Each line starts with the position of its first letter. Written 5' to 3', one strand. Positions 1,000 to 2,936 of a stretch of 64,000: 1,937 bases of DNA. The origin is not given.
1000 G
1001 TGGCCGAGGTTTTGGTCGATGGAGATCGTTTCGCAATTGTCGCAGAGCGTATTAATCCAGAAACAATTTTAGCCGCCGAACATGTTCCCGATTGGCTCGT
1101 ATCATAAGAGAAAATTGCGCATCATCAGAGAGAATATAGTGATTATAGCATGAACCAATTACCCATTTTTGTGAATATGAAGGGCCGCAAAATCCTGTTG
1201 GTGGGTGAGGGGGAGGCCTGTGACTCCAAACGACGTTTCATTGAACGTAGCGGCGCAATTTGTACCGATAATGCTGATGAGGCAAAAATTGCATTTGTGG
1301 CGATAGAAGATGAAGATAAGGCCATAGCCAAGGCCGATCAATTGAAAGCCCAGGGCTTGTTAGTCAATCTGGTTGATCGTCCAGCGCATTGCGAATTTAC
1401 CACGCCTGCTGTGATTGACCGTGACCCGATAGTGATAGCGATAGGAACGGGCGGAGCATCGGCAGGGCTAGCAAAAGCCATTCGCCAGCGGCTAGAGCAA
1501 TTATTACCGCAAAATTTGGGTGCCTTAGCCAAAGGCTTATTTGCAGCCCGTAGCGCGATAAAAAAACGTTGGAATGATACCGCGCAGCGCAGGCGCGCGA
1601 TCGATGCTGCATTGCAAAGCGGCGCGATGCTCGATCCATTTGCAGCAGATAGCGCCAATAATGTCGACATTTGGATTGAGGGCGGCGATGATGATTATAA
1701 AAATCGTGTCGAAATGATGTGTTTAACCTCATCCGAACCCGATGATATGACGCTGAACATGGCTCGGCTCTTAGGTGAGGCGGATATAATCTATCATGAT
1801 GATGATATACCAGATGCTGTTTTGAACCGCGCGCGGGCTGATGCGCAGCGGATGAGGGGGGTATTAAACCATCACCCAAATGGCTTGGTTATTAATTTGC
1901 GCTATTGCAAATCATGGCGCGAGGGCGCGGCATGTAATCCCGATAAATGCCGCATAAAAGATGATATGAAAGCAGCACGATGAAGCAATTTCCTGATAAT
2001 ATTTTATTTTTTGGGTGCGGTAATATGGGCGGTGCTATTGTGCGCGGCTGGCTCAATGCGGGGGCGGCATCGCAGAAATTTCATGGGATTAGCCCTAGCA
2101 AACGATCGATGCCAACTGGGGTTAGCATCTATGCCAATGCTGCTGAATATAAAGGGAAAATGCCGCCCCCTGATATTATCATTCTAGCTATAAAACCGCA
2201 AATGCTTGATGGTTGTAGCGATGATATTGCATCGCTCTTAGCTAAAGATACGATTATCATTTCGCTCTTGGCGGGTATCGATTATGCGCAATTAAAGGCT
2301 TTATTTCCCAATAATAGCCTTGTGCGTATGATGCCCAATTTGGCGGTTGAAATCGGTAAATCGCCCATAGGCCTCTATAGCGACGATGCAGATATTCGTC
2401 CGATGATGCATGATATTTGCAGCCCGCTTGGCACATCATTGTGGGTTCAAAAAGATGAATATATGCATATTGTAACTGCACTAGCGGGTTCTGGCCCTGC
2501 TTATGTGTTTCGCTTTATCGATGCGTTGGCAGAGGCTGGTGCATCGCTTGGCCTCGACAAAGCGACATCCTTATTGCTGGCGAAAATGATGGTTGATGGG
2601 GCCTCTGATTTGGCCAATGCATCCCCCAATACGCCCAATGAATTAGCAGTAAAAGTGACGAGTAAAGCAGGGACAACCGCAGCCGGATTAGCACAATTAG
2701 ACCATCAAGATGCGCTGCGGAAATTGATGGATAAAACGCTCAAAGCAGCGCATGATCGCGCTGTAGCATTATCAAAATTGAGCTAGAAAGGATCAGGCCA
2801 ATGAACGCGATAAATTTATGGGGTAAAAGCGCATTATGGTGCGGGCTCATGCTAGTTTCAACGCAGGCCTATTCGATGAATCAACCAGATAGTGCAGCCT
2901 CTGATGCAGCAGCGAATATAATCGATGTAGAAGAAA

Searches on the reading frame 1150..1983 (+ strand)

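Call 69: search_protein_families(library=pfam, proteins=[window:1150-1983:+], max_evalue=0.00001)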
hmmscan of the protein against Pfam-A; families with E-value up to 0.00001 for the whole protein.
window:1150-1983:+ (277 aa): 1 family
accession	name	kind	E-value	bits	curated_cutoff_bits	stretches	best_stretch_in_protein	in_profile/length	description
PF13241.12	NAD_binding_7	-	2.1e-09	38.3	22.1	0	39-87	56-104/104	Putative NAD(P)-binding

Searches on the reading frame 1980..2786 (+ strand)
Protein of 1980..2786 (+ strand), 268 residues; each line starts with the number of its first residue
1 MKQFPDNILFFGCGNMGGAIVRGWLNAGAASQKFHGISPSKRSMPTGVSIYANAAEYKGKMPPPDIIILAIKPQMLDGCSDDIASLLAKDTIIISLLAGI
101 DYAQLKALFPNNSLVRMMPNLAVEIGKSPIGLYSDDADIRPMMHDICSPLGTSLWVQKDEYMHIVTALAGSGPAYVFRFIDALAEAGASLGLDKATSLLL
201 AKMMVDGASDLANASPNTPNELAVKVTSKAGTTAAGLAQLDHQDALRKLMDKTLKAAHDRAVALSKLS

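Call 69: search_protein_families(library=pfam, proteins=[window:1980-2786:+], max_evalue=0.00001)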
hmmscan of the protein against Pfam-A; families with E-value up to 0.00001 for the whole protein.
window:1980-2786:+ (268 aa): 2 families
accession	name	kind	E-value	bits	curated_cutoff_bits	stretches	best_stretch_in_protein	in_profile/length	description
PF14748.11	P5CR_dimer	-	1.9e-28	99.2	25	1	160-262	2-103/105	Pyrroline-5-carboxylate reductase dimerisation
PF03807.23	F420_oxidored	-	1e-09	39.3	21.6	1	8-99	2-94/94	NADP oxidoreductase coenzyme F420-dependent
